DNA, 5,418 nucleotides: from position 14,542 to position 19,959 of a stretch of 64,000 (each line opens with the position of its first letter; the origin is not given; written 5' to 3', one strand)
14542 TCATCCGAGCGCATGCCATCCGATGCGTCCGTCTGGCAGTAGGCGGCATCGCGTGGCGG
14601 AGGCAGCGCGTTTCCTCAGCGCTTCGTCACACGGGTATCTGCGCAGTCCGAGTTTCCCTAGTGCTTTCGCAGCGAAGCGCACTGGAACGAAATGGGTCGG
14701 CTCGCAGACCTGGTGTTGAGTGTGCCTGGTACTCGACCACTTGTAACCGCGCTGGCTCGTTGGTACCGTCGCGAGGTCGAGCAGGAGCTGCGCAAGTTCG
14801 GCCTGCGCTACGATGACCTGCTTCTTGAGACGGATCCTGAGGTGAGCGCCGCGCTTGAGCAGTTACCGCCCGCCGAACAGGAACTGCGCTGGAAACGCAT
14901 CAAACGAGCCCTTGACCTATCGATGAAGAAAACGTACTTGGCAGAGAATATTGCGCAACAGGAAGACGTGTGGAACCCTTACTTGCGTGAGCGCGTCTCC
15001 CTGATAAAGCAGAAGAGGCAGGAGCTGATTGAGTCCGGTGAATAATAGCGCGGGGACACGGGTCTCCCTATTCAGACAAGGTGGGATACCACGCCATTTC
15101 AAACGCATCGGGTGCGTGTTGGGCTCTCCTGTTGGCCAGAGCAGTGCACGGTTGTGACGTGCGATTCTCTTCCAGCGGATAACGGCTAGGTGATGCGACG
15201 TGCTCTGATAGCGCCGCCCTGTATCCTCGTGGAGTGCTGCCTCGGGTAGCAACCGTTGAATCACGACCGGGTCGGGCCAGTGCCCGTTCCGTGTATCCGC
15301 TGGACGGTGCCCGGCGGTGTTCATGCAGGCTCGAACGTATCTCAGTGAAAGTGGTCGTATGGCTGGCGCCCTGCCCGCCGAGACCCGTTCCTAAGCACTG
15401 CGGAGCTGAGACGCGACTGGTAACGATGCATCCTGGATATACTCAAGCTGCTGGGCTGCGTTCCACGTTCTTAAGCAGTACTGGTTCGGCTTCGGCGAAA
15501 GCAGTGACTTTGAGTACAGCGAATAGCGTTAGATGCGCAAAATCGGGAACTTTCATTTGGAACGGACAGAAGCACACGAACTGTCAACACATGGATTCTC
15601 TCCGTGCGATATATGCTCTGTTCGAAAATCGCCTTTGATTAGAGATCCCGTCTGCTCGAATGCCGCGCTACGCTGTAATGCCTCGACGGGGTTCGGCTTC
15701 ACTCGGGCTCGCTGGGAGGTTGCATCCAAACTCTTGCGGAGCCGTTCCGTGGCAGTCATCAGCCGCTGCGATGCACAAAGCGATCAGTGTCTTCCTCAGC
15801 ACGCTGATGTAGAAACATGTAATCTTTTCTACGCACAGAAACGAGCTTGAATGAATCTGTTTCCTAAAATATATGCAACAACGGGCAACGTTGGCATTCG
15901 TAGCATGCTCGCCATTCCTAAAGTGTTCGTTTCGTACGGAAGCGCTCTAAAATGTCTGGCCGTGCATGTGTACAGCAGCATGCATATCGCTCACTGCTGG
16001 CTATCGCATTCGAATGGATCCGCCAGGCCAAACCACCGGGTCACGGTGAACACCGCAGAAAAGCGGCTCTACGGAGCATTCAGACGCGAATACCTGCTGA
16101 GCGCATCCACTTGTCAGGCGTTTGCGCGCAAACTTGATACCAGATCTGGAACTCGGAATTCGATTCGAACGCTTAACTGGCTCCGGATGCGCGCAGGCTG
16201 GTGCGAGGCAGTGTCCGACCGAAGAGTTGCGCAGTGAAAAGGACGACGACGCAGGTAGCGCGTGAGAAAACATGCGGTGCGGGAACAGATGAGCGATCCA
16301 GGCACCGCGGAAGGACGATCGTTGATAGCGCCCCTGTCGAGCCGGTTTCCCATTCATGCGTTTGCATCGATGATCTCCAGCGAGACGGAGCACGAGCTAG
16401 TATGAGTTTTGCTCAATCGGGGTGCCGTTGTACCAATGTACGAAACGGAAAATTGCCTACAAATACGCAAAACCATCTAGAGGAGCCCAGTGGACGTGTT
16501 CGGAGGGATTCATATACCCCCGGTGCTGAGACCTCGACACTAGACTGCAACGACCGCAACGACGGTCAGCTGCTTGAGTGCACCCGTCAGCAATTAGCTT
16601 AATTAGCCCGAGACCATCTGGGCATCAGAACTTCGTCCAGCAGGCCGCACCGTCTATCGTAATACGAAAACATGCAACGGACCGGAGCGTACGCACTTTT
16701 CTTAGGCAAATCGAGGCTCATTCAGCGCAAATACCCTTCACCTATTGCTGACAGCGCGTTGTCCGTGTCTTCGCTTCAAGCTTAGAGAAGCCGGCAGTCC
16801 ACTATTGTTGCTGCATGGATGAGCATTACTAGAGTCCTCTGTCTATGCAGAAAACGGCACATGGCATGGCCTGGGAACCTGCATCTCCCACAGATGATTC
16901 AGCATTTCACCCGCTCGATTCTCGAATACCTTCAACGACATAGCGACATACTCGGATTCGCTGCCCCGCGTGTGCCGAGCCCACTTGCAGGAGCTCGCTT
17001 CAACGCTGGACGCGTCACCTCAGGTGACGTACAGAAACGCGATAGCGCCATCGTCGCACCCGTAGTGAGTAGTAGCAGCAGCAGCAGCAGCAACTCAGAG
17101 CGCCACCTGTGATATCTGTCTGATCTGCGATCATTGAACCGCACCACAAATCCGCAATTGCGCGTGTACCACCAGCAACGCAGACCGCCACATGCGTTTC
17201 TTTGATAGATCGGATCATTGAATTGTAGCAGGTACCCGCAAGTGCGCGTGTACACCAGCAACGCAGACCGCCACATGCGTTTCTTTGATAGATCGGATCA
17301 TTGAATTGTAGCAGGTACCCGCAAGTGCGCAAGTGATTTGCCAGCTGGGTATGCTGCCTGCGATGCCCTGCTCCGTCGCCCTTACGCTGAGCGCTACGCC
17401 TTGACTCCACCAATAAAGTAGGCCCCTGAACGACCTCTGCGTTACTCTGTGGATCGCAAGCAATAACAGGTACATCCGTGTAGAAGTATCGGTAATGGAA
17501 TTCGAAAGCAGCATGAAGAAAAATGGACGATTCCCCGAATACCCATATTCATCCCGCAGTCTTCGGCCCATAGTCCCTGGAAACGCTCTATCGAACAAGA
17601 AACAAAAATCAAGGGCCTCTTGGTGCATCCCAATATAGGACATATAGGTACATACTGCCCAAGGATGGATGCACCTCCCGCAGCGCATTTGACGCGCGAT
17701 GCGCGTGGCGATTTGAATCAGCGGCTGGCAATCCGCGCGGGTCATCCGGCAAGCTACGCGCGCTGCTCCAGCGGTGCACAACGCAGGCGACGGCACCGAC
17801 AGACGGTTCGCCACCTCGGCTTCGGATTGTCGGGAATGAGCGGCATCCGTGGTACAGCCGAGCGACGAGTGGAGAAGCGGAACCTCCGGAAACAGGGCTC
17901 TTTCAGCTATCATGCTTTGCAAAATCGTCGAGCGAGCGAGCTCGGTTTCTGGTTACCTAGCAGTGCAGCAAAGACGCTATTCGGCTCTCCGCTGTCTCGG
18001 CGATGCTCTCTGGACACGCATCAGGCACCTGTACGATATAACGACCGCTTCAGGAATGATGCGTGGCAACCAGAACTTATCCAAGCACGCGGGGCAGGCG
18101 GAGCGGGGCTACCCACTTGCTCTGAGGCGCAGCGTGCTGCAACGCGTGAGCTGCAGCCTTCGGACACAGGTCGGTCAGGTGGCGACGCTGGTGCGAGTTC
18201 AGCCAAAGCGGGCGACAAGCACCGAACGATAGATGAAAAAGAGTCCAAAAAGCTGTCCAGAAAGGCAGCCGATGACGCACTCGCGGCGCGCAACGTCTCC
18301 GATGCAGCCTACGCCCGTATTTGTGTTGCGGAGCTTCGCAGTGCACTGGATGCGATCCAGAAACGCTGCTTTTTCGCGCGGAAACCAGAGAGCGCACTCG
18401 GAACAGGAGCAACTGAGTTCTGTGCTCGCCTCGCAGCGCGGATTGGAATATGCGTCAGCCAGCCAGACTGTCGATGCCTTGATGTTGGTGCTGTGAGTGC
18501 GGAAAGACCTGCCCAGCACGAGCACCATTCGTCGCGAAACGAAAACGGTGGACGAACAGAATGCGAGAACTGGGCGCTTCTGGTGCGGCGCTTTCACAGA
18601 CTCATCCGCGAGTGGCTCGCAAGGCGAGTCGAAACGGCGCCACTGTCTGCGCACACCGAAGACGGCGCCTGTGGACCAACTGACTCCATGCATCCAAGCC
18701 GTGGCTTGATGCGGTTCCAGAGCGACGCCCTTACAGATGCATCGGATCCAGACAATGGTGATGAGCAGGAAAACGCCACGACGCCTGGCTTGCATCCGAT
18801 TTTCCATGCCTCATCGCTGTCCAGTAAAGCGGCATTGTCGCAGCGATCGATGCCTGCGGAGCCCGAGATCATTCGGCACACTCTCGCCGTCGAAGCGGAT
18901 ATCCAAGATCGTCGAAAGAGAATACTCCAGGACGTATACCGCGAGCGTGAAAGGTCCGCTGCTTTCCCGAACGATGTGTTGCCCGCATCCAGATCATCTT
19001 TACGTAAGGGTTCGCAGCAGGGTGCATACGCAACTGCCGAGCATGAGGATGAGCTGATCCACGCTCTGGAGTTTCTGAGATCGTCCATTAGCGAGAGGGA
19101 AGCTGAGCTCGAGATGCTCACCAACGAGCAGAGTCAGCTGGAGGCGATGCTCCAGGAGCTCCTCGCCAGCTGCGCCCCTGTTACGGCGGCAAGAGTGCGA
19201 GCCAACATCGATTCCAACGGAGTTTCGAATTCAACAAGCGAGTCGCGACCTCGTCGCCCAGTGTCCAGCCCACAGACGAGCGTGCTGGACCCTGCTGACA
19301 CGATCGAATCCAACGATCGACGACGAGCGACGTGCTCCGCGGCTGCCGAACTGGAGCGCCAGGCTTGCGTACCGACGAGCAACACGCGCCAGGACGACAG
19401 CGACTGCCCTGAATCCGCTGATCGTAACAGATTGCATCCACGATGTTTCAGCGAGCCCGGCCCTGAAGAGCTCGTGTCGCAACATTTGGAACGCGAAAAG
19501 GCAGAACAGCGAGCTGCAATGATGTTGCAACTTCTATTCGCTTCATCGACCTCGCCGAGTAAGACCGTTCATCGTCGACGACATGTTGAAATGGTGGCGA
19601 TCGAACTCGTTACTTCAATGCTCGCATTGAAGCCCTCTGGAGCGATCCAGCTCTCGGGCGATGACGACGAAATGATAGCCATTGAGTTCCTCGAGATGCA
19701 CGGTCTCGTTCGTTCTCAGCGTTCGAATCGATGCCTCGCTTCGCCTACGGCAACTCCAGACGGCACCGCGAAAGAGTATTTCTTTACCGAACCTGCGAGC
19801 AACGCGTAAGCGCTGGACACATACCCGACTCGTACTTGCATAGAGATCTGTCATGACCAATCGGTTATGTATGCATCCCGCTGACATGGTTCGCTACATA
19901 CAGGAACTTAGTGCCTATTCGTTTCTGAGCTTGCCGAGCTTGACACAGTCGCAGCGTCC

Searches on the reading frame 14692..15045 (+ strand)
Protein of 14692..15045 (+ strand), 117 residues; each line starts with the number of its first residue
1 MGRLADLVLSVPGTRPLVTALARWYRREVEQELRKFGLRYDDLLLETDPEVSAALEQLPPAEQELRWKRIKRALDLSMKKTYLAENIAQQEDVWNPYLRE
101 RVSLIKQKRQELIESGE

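Call 80: search_protein_families(library=pfam, proteins=[window:14692-15045:+], max_evalue=0.001)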
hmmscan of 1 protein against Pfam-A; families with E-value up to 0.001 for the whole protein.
window:14692-15045:+ (117 aa): 1 family
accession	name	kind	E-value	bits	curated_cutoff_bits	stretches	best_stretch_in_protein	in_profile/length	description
PF02271.21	UCR_14kD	-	1.1e-21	77.1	27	1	15-111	4-98/100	Ubiquinol-cytochrome C reductase complex 14kD subunit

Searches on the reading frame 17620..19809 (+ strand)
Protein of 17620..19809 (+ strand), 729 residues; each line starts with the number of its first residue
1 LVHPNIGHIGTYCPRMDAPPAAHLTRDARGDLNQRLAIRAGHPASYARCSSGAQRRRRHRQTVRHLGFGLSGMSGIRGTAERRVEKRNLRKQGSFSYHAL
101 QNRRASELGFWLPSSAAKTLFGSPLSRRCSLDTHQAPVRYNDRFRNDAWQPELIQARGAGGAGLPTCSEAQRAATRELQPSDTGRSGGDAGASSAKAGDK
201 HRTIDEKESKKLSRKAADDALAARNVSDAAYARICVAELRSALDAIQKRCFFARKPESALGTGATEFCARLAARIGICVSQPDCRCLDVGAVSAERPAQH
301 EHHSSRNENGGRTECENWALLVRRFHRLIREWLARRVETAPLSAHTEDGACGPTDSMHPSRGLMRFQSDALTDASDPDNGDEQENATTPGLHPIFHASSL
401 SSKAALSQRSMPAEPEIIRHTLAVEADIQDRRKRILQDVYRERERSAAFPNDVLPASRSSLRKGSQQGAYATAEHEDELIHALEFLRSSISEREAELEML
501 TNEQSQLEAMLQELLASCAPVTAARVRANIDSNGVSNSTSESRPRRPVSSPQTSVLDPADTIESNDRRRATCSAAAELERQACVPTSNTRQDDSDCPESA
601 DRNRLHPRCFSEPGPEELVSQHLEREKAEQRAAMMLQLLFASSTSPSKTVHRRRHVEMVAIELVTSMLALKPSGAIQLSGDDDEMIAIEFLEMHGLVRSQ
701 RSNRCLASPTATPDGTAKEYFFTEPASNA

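Call 4: search_protein_families(library=pfam, proteins=[window:17620-19809:+], max_evalue=10)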
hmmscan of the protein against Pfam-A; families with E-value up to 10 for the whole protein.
window:17620-19809:+ (729 aa): 1 family
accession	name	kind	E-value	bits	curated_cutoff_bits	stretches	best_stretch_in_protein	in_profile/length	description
PF03387.19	Herpes_UL46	-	0.07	12.3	25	1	223-258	153-187/435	Herpesvirus UL46 protein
